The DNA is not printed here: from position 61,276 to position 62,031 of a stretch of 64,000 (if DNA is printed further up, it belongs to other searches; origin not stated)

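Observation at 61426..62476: ArsR–YHS/TRASH fusion regulator co-transcribed with a small membrane protein carrying duplicated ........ motifs, with an upstream hairpin/inverted repeat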

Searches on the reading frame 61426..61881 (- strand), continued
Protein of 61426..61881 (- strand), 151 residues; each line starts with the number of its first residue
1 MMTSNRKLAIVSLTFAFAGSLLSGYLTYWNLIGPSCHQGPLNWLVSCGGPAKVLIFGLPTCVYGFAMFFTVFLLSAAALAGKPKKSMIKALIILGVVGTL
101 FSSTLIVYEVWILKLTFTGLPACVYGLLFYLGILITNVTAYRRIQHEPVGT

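Call 19: search_solved_structures(query=A1, max_evalue=10, show_alignments=4)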
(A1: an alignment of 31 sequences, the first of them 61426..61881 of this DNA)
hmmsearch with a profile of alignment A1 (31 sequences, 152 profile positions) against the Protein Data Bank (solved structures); distinct sequences matched with E-value up to 10: 4.
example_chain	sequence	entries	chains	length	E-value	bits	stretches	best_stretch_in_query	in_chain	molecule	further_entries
4nv6_A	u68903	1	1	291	0.0079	19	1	5-74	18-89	VKORC1/thioredoxin domain protein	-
3kp9_A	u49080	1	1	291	0.0084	18.9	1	5-74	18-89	VKORC1/thioredoxin domain protein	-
4nv2_A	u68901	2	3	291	0.025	17.4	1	5-74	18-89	VKORC1/thioredoxin domain protein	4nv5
5sv9_A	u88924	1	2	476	0.33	13.8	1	52-135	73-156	Bor1p boron transporter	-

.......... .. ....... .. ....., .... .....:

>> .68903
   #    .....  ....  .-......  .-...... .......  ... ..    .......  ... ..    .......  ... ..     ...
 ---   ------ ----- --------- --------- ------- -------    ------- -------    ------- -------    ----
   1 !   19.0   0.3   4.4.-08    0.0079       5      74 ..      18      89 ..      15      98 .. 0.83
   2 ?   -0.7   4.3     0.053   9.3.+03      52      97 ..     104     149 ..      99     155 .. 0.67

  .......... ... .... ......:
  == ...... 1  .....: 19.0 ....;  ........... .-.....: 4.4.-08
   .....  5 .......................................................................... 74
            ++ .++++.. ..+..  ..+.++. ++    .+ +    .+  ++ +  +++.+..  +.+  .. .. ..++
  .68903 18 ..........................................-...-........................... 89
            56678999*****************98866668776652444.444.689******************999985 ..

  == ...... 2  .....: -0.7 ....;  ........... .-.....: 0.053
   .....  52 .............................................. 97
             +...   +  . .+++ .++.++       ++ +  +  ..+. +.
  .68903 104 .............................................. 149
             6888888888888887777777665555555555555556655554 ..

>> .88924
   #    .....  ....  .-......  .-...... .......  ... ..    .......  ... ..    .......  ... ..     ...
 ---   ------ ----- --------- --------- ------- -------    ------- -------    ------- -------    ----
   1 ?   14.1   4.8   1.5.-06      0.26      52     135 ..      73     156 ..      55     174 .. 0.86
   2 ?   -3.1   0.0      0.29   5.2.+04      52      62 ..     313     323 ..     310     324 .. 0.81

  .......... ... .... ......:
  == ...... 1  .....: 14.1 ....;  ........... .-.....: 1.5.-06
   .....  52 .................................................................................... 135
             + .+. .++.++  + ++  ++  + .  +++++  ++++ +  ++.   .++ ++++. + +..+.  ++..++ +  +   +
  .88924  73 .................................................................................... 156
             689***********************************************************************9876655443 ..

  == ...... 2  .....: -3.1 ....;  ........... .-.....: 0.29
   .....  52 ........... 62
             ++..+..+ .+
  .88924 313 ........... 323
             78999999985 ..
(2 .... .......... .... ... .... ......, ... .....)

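Call 32: predict_structure(alignment_id=A1)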
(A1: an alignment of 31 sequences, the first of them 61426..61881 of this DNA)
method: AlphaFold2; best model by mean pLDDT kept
length: 151 residues; sequences in the alignment: 31
mean_pLDDT: 88.7   pTM: 0.81
mean pLDDT of the five models: 88.7, 87.4, 87.3, 86.9, 86.5
residues with pLDDT >= 90: 90; 70-90: 56; 50-70: 4; < 50: 1
segments of 3 or more residues with pLDDT < 50: none
pLDDT, mean of each block of 10 residues (from residue 1): 84 96 91 79 75 87 95 95 91 97 92 81 93 96 84 41
secondary structure, 60 per line:
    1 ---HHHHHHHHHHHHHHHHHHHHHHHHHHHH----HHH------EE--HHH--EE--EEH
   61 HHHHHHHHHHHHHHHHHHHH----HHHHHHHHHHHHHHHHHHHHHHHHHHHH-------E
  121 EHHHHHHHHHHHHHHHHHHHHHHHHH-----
elements in order: H4-31 H60-80 H85-112 H122-146

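Call 63: find_encoding_contigs(protein=P0009, flank=5000, max_places=1)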
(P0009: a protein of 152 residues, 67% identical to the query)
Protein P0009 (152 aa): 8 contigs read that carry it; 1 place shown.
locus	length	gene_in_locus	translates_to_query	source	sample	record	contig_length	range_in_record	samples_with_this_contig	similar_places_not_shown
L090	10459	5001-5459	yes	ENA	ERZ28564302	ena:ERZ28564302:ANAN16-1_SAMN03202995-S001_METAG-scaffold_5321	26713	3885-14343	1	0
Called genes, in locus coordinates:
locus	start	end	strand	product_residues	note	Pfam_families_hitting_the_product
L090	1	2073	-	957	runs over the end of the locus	PF00403:HMA, PF00122:E1-E2_ATPase, PF00702:Hydrolase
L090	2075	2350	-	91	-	PF00403:HMA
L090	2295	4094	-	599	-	PF00403:HMA, PF13386:DsbD_2, PF13473:Cupredoxin_1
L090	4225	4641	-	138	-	-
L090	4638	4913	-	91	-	PF02583:Trns_repr_metal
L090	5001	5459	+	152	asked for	PF07884:VKOR (weak)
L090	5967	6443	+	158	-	PF02687:FtsX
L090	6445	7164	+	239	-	PF00005:ABC_tran, PF02463:SMC_N (faint)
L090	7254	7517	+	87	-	-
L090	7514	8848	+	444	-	PF08245:Mur_ligase_M, PF02875:Mur_ligase_C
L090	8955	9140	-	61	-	-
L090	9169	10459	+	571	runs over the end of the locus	-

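Call 64: find_encoding_contigs(protein=P0013, flank=5000, max_places=1)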
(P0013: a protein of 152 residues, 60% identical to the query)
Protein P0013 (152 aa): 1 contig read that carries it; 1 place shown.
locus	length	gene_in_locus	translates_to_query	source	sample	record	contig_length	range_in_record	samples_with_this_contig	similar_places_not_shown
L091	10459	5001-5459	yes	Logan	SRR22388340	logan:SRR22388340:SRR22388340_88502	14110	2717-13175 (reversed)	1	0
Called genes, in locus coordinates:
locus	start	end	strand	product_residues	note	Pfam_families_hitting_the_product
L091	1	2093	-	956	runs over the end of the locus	PF00403:HMA, PF00122:E1-E2_ATPase, PF00702:Hydrolase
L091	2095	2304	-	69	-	PF00403:HMA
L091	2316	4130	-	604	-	PF00403:HMA, PF13386:DsbD_2, PF13473:Cupredoxin_1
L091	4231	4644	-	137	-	-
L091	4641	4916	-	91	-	PF02583:Trns_repr_metal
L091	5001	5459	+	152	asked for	PF07884:VKOR (weak)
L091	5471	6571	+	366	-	PF12704:MacB_PCD, PF02687:FtsX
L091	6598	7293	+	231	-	PF00005:ABC_tran, PF02463:SMC_N (faint), PF13304:AAA_21 (faint)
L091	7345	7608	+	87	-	-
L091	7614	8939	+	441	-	PF08245:Mur_ligase_M, PF02875:Mur_ligase_C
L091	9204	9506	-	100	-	-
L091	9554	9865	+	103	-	-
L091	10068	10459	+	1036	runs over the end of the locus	?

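Call 65: find_encoding_contigs(protein=P0016, flank=5000, max_places=1)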
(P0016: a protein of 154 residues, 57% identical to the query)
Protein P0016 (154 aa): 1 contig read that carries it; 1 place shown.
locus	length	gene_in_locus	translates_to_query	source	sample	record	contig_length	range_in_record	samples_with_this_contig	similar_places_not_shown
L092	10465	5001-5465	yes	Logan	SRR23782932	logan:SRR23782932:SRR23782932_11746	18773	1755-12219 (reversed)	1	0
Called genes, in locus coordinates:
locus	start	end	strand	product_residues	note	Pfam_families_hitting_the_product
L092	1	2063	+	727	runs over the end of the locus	PF00403:HMA, PF00122:E1-E2_ATPase, PF00702:Hydrolase, PF08282:Hydrolase_3 (faint), PF12710:HAD (weak)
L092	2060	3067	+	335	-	PF13386:DsbD_2, PF13473:Cupredoxin_1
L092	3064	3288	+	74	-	PF00403:HMA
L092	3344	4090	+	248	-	PF13462:Thioredoxin_4, PF13743:Thioredoxin_5 (faint), PF01323:DSBA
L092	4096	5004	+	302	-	PF01210:NAD_Gly3P_dh_N, PF07479:NAD_Gly3P_dh_C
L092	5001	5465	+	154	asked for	PF07884:VKOR (weak)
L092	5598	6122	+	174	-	-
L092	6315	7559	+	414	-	-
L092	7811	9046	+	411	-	-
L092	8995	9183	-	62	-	-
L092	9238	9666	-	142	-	-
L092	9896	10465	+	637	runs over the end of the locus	PF05048:NosD (faint), PF13229:Beta_helix (faint), PF17957:Big_7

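Call 68: search_solved_structures(query=P0095, max_evalue=0.01, show_alignments=1)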
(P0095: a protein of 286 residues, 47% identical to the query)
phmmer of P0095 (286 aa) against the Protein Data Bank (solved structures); distinct sequences matched with E-value up to 0.01: 9.
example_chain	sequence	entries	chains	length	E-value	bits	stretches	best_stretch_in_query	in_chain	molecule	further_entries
3kp9_A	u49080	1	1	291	5.5e-19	71.8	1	7-279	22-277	VKORC1/thioredoxin domain protein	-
4nv2_A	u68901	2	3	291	9e-19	71.1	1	7-279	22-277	VKORC1/thioredoxin domain protein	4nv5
3kp8_A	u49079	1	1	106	9.9e-19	71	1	195-279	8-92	VKORC1/thioredoxin domain protein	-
4nv6_A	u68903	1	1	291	1.3e-17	67.3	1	7-279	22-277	VKORC1/thioredoxin domain protein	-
8eky_M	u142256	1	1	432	1.2e-06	31.3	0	203-261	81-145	Thioredoxin domain-containing protein 5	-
9sqm_E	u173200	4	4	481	0.00032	23.3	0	204-263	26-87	Protein disulfide-isomerase A3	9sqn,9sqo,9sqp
6eny_D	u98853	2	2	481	0.00083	22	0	204-263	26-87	Protein disulfide-isomerase A3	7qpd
7qng_B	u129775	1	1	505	0.0038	19.8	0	160-263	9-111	Protein disulfide-isomerase A3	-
3wgd_A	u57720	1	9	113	0.0048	19.5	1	203-262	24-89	Thioredoxin domain-containing protein 5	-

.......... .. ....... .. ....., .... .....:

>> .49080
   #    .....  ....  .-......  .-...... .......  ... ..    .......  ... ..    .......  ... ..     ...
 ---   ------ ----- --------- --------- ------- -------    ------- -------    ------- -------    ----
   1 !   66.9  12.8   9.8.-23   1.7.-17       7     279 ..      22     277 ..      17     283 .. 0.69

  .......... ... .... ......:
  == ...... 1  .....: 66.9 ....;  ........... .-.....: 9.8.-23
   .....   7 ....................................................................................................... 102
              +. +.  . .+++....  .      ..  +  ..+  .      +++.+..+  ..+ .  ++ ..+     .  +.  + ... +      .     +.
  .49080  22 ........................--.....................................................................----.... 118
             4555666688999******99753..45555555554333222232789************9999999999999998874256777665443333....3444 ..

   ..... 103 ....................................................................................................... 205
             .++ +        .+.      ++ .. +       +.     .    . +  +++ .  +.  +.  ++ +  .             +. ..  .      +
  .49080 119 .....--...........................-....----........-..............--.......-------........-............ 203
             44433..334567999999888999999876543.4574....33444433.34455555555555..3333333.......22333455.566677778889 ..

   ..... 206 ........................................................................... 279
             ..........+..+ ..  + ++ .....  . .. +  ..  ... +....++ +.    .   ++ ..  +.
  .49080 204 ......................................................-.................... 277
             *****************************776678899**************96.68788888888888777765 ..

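Call 69: search_protein_families(library=pfam, proteins=[P0095, P0116], max_evalue=0.01)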
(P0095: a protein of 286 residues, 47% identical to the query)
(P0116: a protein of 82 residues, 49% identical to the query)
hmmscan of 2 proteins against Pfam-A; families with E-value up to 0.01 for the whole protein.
P0095 (286 aa): 3 families
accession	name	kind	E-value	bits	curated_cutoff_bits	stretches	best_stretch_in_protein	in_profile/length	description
PF07884.19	VKOR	-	1.1e-08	35.7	27.5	1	7-104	2-110/134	Vitamin K epoxide reductase family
PF00085.26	Thioredoxin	-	0.0018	18.7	23.5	1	204-263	23-83/103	Thioredoxin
PF13098.12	Thioredoxin_2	-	0.0077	17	27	0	206-275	12-102/104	Thioredoxin-like domain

P0116 (82 aa): 1 family
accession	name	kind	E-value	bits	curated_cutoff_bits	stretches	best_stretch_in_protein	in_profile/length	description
PF07884.19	VKOR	-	0.00031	21.3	27.5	1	9-76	2-80/134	Vitamin K epoxide reductase family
